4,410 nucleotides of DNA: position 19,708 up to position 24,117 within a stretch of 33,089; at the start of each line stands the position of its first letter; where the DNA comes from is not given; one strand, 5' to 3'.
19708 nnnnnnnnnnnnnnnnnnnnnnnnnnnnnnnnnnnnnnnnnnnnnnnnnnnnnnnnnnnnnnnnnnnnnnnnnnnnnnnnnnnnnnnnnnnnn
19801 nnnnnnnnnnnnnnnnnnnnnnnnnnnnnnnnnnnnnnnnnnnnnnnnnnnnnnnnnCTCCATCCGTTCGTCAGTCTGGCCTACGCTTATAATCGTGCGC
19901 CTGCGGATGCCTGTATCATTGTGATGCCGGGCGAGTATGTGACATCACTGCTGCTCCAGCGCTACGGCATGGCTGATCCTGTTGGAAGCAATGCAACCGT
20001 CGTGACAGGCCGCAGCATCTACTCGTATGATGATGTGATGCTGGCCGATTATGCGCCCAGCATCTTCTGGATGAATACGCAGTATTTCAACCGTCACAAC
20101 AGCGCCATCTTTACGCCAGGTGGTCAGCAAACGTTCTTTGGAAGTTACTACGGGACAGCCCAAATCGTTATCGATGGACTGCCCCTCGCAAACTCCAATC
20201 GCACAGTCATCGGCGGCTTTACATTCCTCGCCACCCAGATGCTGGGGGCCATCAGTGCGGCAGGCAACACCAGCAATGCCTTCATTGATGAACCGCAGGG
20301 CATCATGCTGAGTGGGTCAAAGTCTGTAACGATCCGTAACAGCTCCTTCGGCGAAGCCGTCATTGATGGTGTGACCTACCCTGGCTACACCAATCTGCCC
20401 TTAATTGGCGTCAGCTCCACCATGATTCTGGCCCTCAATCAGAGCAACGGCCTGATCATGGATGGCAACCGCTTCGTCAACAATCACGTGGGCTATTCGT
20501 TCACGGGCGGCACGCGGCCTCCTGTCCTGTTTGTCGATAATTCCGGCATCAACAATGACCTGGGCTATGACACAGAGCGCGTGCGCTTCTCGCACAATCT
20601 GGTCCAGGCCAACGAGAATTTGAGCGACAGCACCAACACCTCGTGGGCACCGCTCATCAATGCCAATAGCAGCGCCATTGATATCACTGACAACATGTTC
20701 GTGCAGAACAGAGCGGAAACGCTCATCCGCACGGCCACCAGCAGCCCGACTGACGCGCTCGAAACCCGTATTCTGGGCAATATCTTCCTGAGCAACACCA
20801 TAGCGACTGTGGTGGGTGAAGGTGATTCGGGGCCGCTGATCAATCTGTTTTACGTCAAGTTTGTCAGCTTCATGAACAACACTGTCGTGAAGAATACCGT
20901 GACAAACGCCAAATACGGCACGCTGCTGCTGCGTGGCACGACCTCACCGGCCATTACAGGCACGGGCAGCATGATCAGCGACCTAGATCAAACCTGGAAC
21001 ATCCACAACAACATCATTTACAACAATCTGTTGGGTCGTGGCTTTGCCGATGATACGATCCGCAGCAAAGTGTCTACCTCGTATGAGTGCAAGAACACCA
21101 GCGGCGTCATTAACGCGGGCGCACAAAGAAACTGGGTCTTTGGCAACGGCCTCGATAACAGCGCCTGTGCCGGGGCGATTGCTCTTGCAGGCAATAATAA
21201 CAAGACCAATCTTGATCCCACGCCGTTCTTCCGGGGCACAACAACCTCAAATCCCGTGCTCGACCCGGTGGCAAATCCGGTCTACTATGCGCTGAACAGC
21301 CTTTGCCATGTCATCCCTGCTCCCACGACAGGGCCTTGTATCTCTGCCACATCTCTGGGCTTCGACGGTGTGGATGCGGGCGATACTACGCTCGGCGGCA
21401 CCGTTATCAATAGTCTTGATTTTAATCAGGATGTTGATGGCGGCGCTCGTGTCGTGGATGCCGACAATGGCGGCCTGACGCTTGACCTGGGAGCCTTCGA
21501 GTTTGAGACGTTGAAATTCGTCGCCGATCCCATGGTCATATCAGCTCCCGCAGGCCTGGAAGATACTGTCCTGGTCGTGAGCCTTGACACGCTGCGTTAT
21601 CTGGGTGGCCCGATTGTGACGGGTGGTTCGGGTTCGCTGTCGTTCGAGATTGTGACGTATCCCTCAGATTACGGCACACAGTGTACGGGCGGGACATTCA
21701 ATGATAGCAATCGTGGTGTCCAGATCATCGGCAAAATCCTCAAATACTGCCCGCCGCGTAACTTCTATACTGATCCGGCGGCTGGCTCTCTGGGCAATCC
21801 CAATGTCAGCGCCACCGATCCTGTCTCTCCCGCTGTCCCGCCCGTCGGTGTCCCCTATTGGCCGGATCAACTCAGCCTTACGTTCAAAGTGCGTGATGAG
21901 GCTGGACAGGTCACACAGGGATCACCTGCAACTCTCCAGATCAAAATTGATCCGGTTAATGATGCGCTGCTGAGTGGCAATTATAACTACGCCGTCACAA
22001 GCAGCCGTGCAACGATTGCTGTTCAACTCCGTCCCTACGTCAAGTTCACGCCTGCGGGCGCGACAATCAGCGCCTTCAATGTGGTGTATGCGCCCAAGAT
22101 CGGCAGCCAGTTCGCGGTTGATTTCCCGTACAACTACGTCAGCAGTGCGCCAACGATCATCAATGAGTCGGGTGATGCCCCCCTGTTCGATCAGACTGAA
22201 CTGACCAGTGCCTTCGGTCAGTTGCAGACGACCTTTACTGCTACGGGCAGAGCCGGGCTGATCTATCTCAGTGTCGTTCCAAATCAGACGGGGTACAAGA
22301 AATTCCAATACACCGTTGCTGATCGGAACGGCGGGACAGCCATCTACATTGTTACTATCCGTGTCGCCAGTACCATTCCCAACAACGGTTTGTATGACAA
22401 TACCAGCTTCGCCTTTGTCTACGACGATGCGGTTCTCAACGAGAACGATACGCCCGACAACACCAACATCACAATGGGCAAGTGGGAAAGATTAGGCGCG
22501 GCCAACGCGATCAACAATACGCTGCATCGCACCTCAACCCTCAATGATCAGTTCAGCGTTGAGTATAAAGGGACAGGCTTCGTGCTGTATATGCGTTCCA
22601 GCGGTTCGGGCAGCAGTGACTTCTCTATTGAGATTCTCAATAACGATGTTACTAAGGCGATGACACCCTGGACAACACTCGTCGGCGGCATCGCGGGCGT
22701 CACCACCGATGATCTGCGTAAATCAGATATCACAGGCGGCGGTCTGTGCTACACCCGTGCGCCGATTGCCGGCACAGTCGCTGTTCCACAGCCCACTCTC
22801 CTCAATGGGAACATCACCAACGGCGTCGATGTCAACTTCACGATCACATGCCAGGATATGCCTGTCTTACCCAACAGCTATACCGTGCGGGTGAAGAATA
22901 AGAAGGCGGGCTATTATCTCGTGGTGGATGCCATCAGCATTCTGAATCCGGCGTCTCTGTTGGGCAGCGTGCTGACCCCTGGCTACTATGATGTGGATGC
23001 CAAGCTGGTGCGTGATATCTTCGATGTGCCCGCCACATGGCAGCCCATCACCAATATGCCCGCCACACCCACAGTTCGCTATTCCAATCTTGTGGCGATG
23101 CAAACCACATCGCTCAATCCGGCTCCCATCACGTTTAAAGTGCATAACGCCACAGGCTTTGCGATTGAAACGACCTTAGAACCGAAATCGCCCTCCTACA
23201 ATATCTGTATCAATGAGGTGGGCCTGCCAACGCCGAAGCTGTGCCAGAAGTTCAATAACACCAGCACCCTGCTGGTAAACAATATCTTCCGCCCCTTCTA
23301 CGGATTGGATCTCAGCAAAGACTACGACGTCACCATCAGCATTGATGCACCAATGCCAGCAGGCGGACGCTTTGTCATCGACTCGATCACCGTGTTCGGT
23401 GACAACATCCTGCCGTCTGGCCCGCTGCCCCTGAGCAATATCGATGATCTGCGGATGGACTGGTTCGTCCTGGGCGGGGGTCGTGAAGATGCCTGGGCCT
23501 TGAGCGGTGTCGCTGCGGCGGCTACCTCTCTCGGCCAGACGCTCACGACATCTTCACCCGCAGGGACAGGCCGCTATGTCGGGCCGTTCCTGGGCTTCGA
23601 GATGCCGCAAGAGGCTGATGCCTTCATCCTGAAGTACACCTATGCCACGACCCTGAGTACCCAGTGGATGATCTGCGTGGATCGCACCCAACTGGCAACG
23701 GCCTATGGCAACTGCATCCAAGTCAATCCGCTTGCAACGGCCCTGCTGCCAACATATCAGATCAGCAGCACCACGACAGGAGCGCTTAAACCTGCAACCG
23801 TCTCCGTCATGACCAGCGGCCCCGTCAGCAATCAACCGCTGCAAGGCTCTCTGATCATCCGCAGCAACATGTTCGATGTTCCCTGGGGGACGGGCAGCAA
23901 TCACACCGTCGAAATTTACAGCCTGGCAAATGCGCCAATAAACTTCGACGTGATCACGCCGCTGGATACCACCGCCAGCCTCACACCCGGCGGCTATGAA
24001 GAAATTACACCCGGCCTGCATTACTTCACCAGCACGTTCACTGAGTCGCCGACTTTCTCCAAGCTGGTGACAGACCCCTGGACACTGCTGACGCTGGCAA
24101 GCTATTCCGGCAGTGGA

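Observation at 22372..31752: Nineteen contiguous divergent beta-sandwich modules share one start and end grammar and may form an undescribed lectin-like module family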

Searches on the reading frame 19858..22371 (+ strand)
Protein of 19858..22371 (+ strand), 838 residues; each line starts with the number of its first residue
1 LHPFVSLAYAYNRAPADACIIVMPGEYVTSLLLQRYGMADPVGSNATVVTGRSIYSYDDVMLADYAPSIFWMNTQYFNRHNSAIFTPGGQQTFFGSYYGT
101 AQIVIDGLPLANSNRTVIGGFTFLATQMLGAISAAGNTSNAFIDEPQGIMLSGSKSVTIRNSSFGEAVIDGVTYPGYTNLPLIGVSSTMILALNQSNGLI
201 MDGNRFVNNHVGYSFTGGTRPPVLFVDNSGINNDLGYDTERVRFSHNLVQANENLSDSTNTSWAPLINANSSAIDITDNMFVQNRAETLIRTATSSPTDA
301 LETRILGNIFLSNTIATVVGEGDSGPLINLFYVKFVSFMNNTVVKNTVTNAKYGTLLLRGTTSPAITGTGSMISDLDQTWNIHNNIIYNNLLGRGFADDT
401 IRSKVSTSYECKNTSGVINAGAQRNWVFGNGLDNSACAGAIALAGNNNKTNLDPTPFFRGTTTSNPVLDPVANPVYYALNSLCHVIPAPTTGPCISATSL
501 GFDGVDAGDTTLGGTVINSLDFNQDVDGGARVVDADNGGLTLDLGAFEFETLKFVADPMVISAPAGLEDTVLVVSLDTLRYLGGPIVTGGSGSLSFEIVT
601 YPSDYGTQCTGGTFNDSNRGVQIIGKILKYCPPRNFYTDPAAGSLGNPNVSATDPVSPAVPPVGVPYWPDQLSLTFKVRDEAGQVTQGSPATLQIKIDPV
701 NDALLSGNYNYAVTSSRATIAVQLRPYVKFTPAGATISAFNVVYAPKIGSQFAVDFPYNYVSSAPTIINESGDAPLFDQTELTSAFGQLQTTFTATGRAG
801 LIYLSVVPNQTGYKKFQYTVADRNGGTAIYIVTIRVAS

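Call 44: search_solved_structures(query=window:19858-22371:+, max_evalue=1)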
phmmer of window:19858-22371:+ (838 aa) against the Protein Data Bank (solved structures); distinct sequences matched with E-value up to 1: 0.

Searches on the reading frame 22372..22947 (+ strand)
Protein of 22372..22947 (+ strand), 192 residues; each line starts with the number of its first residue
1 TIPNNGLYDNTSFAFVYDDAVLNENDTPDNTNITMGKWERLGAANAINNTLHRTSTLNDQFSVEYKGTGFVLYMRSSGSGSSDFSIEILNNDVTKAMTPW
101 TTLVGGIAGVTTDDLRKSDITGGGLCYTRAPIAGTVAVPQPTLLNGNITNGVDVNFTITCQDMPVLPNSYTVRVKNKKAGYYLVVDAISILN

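Call 10: search_protein_families(library=pfam, alignment_id=A3, max_evalue=1)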
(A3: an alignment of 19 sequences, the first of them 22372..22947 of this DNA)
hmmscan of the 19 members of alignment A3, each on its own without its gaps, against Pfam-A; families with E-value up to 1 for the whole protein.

A. member 1, window:22372-22947:+ (192 aa): 2 families
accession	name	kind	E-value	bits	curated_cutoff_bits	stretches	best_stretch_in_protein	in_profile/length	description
PF03558.18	TBSV_P22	-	0.13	12.2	25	1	150-190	23-63/187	TBSV core protein P21/P22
PF11976.14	Rad60-SLD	-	0.19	12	23.8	1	9-34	38-63/72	Ubiquitin-2 like Rad60 SUMO-like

B. families by the number of members that match (of 19 scanned): 11 families
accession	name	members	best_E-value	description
PF02018.23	CBM_4_9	2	9.9e-08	Carbohydrate binding domain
PF17996.7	CE2_N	1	0.0007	Carbohydrate esterase 2 N-terminal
PF01427.22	Peptidase_M15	1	0.024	D-ala-D-ala dipeptidase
PF01833.30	TIG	1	0.045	IPT/TIG domain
PF11853.14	DUF3373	1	0.047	Protein of unknown function (DUF3373)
PF13368.11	Toprim_C_rpt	1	0.06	Topoisomerase C-terminal repeat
PF16823.10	tPilZ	1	0.1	Atypical PilZ domain, cyclic di-GMP receptor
PF24170.1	Fn3-II_PB4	1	0.11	Straight fiber protein PB4 second Fn3-like domain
PF03558.18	TBSV_P22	1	0.13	TBSV core protein P21/P22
PF25727.1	UL74A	1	0.16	Cytomegalovirus UL74A protein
PF11976.14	Rad60-SLD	1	0.19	Ubiquitin-2 like Rad60 SUMO-like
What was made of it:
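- On CBM6 / CBM35: Pfam finds none at E <= 1 (call 10).
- M16 has a weak direct CE2_N hit at E = 7e-4 (call 10). No CBM family model matches (call 10).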

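Call 11: search_solved_structures(query=A1, max_evalue=10, show_alignments=2)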
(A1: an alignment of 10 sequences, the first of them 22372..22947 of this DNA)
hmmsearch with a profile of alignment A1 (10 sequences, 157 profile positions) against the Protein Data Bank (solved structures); distinct sequences matched with E-value up to 10: 0.

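Call 21: search_protein_representatives(alignment_id=A1)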
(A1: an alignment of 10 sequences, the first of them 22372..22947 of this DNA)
Query: 10 sequences, 157 profile positions. Proteins with E-value up to 0.001 (for the whole library): 410; up to 1e-10: 143; up to 1e-30: 68. The best 150 are listed.
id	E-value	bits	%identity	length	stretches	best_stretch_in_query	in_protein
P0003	8.0e-159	539.1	-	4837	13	33-156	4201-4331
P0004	3.0e-156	530.8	-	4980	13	34-156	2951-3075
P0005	9.3e-154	522.7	-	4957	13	34-156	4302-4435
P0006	2.8e-153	521.1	-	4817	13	32-157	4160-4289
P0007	3.0e-152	517.8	-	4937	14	3-156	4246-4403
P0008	1.5e-149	509.0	-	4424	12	5-156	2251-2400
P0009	3.1e-148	504.7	-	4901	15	3-156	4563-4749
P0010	2.8e-146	498.3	-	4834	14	33-156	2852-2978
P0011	1.2e-145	496.3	-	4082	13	2-157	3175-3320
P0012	4.2e-139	475.0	-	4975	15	20-156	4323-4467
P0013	4.3e-139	475.0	-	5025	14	25-156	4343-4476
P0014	1.7e-134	460.1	-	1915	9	2-157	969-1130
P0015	5.1e-130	445.5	-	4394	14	33-156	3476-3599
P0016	1.1e-129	444.5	-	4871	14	3-156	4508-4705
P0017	1.5e-129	444.0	-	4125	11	2-156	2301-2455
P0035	4.5e-86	302.7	-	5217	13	46-157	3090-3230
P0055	2.6e-42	160.6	-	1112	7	17-77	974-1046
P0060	2.0e-37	144.7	-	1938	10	2-94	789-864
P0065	3.9e-34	134.0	-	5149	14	32-156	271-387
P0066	8.4e-34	132.9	-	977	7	4-119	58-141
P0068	8.1e-33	129.7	-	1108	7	17-71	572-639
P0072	1.0e-26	109.9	-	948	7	2-156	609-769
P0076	5.0e-24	101.2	-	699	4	2-156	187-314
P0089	7.4e-20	87.6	-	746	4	34-156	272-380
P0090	1.3e-19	86.8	-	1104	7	24-156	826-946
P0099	1.1e-17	80.5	-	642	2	37-157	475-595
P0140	3.2e-11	59.6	-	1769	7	45-152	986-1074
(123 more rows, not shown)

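Call 41: search_protein_families(library=pfam, proteins=[P0055, P0060, P0066, P0068, P0072, P0076, P0089, P0090, P0099], max_evalue=0.0001)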
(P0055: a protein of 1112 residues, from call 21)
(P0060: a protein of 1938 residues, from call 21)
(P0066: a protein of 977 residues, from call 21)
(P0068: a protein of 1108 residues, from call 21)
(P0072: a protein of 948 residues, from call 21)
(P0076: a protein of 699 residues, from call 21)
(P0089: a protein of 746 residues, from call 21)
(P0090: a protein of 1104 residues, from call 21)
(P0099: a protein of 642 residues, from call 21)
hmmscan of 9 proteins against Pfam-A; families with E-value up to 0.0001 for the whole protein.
P0055 (1112 aa): 3 families
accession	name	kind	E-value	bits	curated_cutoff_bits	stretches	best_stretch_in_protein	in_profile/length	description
PF17996.7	CE2_N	-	1.8e-16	60.6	27.9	0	1011-1091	6-83/108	Carbohydrate esterase 2 N-terminal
PF19906.4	CGDB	-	9.1e-10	38.8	27.6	0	1057-1091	73-107/112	C-glycoside deglycosidase beta subunit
PF00963.24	Cohesin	-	3.2e-09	37.6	24.1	1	52-167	13-130/139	Cohesin domain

P0060 (1938 aa): 1 family
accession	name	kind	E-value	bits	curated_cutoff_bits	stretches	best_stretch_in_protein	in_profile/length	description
PF17996.7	CE2_N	-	1.8e-26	92.8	27.9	0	1705-1767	22-81/108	Carbohydrate esterase 2 N-terminal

P0066 (977 aa): 2 families
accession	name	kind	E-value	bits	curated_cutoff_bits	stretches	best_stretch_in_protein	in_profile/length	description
PF17996.7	CE2_N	-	7.5e-24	84.3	27.9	0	215-300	8-90/108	Carbohydrate esterase 2 N-terminal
PF14347.11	DUF4399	-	3.1e-07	31.1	28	0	894-965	2-78/91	Domain of unknown function (DUF4399)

P0068 (1108 aa): 5 families
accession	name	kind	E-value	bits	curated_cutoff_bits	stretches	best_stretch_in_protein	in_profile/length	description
PF17996.7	CE2_N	-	3.9e-20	72.4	27.9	0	217-286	15-81/108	Carbohydrate esterase 2 N-terminal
PF00963.24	Cohesin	-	3.1e-14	53.8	24.1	1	46-142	11-115/139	Cohesin domain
PF22433.2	MtxA_IG-like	-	4.2e-12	46.2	26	0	917-967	28-74/83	Magnetotaxis protein MtxA, Immunoglobulin-like domain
PF00801.26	PKD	-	3.4e-11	43.4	23.5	0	944-970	52-78/80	PKD domain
PF19906.4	CGDB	-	1.1e-07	32.2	27.6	0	632-661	20-49/112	C-glycoside deglycosidase beta subunit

P0072 (948 aa): 0 families

P0076 (699 aa): 13 families
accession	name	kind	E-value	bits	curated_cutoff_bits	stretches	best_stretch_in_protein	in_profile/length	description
PF17996.7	CE2_N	-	3.4e-33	114.4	27.9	4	220-300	13-90/108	Carbohydrate esterase 2 N-terminal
PF07495.19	Y_Y_Y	-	2.2e-17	63.1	26.6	0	270-310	28-63/65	Y_Y_Y domain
PF01833.30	TIG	-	1.3e-12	48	20.9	0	222-302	11-78/84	IPT/TIG domain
PF21444.2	CofB_pilin_dom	-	7.4e-12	45.9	27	0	343-394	168-220/234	CofB, pilin domain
PF00801.26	PKD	-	2.7e-08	34.1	23.5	0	277-303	50-76/80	PKD domain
PF01982.22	CTP-dep_RFKase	-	9.2e-08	32.5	25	0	263-314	9-59/121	Domain of unknown function DUF120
PF19906.4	CGDB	-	7.1e-07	29.5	27.6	0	279-293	93-107/112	C-glycoside deglycosidase beta subunit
PF22433.2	MtxA_IG-like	-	7.2e-07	29.4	26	0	277-298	49-70/83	Magnetotaxis protein MtxA, Immunoglobulin-like domain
PF22352.2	K319L-like_PKD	-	5.1e-06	26.8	27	0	272-304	48-80/84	K319L-like, PKD domain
PF15651.11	Tox-SGS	-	1.1e-05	26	25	0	261-323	45-106/109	Salivary glad secreted protein domain toxin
PF09984.15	sCache_4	-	4e-05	23.9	22.1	0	267-329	16-79/145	Single cache domain 4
PF24189.1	Ig_RSC4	-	6.5e-05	23.3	28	0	260-291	6-37/87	RSC4 Ig-like domain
PF14347.11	DUF4399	-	7e-05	23.6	28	0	281-301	58-78/91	Domain of unknown function (DUF4399)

P0089 (746 aa): 0 families

P0090 (1104 aa): 0 families

P0099 (642 aa): 2 families
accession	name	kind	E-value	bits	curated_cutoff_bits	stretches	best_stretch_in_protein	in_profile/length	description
PF17892.7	Cadherin_5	-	6e-07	29.6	26.5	0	248-289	56-97/98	Cadherin-like domain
PF17963.7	Big_9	-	3.1e-06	28.4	23.6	0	235-286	37-87/89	Bacterial Ig domain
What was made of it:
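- The remote hits of the module profile are Pfam CE2_N proteins (call 41).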

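Call 71: search_protein_families(library=pfam, proteins=[P0012, P0009], max_evalue=0.01)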
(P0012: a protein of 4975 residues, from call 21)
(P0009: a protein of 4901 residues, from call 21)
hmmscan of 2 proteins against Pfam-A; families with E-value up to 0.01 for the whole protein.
P0012 (4975 aa): 2 families
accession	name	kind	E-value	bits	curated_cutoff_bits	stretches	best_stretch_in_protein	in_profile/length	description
PF00082.27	Peptidase_S8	-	5.9e-14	52.5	21.8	1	646-1011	1-259/288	Subtilase family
PF06439.18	3keto-disac_hyd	-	1.4e-05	25.7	26.8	1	127-257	10-156/187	3-keto-disaccharide hydrolase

P0009 (4901 aa): 0 families

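Call 72: list_cluster_members(proteins=[P0012, P0009, P0003, P0035, P0060, P0065, P0140])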
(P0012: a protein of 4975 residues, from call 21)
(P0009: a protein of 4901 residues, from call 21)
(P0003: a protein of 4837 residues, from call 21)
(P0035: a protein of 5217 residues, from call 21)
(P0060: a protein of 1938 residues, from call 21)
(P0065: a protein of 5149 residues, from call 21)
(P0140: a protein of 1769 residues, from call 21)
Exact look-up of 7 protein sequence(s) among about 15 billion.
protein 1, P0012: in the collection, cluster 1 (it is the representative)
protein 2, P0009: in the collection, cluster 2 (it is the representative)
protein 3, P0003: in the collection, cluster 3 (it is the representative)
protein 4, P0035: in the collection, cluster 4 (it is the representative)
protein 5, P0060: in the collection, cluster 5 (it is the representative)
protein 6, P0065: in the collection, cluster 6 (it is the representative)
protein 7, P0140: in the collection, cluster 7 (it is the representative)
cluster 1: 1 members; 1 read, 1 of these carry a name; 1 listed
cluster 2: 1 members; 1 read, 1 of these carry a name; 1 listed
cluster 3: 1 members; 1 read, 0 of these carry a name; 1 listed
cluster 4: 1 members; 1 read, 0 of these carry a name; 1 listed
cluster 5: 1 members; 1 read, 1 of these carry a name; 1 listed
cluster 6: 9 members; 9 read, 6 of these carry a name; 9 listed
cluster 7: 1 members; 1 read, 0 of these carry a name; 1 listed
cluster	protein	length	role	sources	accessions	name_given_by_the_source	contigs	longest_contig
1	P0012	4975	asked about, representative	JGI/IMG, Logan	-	hypothetical protein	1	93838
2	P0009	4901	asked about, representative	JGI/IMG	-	hypothetical protein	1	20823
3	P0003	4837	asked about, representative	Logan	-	-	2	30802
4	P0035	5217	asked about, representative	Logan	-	-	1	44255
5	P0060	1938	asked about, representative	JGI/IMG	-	hypothetical protein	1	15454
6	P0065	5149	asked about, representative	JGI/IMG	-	fibronectin type 3 domain-containing protein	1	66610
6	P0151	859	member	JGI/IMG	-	hypothetical protein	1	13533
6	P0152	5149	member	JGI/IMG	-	fibronectin type 3 domain-containing protein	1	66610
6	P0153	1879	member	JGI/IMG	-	fibronectin type 3 domain-containing protein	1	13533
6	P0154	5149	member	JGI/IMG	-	fibronectin type 3 domain-containing protein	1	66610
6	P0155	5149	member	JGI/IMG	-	fibronectin type 3 domain-containing protein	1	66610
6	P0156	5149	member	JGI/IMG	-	-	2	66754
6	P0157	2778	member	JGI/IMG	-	-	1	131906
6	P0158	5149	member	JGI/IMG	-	-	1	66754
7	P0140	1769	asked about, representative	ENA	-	-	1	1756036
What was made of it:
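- The orthologues are named 'hypothetical protein' (call 72).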

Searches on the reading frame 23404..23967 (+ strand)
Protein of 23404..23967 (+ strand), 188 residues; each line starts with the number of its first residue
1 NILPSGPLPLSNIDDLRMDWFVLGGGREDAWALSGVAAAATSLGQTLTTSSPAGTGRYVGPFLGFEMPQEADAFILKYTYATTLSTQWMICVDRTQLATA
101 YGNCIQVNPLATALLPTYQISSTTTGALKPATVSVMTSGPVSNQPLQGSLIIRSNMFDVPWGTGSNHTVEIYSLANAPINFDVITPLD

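Call 12: search_solved_structures(query=A2, max_evalue=10, show_alignments=1)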
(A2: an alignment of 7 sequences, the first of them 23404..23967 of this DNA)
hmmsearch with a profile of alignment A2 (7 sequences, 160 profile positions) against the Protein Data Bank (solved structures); distinct sequences matched with E-value up to 10: 3.
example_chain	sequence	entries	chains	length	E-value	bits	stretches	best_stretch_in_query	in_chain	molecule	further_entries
4rnl_A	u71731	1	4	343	0.41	13.7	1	106-144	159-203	possible galactose mutarotase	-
2eo1_A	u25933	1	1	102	1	12.4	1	57-103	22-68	CDNA FLJ14124 fis, clone MAMMA1002498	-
2vzp_A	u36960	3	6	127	2.9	11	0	60-154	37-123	EXO-BETA-D-GLUCOSAMINIDASE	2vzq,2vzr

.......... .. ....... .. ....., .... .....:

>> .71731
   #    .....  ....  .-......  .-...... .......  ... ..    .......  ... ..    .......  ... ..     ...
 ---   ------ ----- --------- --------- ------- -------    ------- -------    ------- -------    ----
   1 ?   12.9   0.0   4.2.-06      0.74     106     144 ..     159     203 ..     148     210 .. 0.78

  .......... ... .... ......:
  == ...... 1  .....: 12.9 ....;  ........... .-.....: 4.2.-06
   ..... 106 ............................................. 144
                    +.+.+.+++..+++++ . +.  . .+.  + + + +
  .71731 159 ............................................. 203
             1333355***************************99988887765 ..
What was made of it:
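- On CBM6 / CBM35: PDB profile searches give nothing for A1, and only 2vzp at E = 2.9 for A2 (calls 11, 12).
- Closest known: CAZy CBM6, CBM35 and CBM36 jelly rolls. Different: There is no significant sequence match to those families (calls 10, 11, 12).
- Closest known: CAZy CBM6, CBM35 and CBM36 jelly rolls. Same: A weak profile hit to CBM35 of CsxA (2vzp) has E = 2.9 (call 12).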
